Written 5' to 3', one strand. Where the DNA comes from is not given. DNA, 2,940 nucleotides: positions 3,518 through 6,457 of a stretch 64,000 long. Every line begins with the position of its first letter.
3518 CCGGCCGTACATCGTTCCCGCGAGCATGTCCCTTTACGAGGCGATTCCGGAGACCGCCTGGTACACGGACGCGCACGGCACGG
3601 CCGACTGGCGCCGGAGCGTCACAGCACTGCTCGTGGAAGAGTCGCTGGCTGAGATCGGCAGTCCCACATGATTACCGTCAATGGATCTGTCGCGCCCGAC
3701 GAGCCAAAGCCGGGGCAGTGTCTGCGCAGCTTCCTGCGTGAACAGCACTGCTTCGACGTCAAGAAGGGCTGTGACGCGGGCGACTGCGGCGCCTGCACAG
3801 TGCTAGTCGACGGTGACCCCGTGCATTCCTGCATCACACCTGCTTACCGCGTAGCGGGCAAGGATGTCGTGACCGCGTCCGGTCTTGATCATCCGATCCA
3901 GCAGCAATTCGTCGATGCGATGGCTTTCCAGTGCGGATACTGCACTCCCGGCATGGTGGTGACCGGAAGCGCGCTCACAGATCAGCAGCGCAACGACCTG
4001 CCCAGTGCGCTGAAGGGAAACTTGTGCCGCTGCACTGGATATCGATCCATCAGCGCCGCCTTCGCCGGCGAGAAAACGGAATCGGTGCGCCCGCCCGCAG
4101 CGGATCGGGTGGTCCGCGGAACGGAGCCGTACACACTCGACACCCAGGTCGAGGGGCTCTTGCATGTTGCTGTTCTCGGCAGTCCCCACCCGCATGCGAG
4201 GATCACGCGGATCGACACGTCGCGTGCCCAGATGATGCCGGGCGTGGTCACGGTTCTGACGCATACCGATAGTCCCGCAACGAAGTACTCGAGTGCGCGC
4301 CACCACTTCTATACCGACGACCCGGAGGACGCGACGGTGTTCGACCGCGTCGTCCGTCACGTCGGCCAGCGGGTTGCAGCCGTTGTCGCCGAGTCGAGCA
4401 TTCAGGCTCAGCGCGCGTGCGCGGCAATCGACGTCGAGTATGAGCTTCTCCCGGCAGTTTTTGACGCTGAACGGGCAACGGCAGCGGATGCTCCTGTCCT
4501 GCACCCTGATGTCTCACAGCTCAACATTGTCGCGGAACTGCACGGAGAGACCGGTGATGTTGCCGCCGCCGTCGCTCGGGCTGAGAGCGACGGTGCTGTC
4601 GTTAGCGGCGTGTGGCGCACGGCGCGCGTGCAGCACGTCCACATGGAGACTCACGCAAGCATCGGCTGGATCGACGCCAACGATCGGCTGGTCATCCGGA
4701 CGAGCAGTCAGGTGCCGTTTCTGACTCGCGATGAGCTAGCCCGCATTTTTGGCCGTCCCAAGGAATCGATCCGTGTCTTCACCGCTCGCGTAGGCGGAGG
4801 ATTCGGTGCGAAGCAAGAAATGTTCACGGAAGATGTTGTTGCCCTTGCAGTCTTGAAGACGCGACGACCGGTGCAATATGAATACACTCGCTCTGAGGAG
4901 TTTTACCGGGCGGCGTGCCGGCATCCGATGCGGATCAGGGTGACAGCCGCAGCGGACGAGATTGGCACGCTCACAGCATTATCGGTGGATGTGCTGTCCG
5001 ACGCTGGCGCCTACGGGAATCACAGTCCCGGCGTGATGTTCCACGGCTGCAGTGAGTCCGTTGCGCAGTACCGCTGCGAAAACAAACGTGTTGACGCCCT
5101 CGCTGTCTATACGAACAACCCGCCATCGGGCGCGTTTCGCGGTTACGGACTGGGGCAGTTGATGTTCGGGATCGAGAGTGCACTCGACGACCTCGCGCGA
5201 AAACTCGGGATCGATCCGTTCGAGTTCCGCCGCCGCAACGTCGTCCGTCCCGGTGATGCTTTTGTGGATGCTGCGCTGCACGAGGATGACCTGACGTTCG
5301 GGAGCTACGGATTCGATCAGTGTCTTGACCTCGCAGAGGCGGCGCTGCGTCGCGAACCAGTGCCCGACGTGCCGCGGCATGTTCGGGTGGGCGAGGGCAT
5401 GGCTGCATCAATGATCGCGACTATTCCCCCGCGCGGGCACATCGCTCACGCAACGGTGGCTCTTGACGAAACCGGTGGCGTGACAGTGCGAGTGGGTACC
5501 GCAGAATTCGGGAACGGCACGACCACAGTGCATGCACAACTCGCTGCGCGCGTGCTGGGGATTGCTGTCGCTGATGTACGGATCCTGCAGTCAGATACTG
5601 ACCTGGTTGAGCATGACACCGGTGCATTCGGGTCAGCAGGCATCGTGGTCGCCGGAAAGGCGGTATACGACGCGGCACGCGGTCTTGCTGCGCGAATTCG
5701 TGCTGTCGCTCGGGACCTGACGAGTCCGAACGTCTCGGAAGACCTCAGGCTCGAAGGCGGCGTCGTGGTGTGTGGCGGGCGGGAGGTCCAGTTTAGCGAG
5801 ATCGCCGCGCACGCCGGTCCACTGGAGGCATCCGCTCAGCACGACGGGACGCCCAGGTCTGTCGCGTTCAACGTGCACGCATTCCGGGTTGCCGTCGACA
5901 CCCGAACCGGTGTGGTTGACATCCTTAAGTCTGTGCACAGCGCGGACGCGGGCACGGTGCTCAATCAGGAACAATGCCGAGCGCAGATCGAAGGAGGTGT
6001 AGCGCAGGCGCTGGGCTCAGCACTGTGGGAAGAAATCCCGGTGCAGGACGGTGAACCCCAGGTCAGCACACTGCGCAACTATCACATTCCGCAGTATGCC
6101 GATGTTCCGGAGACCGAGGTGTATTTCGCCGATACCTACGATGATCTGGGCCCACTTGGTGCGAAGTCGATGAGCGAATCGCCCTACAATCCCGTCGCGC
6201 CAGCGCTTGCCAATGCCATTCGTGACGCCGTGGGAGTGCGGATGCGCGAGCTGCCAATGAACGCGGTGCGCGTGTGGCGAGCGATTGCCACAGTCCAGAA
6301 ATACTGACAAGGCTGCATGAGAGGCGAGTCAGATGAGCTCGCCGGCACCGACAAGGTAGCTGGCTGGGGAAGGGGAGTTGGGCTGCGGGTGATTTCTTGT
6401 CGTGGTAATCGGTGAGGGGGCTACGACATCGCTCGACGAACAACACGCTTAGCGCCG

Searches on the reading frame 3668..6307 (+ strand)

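Call 81: search_protein_families(library=pfam, proteins=[window:3668-6307:+], max_evalue=0.0001)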
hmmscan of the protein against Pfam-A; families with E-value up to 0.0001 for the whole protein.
window:3668-6307:+ (879 aa): 6 families
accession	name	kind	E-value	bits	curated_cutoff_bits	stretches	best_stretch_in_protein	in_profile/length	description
PF02738.23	MoCoBD_1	-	1.7e-75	253.7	27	1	286-525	8-244/244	Molybdopterin cofactor-binding domain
PF20256.3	MoCoBD_2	-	6.6e-58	196.9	27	1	556-814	6-283/283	Molybdopterin cofactor-binding domain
PF01315.27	Ald_Xan_dh_C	-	1.2e-26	93.6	31.3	1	151-261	2-109/110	Aldehyde oxidase and xanthine dehydrogenase, a/b hammerhead domain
PF01799.25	Fer2_2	-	1.7e-21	76.6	30.3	1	74-132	11-74/75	[2Fe-2S] binding domain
PF13085.11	Fer2_3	-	8e-07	29.5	27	0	31-70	48-87/107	2Fe-2S iron-sulfur cluster binding domain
PF00111.32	Fer2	-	3.6e-05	24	21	1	3-55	2-55/77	2Fe-2S iron-sulfur cluster binding domain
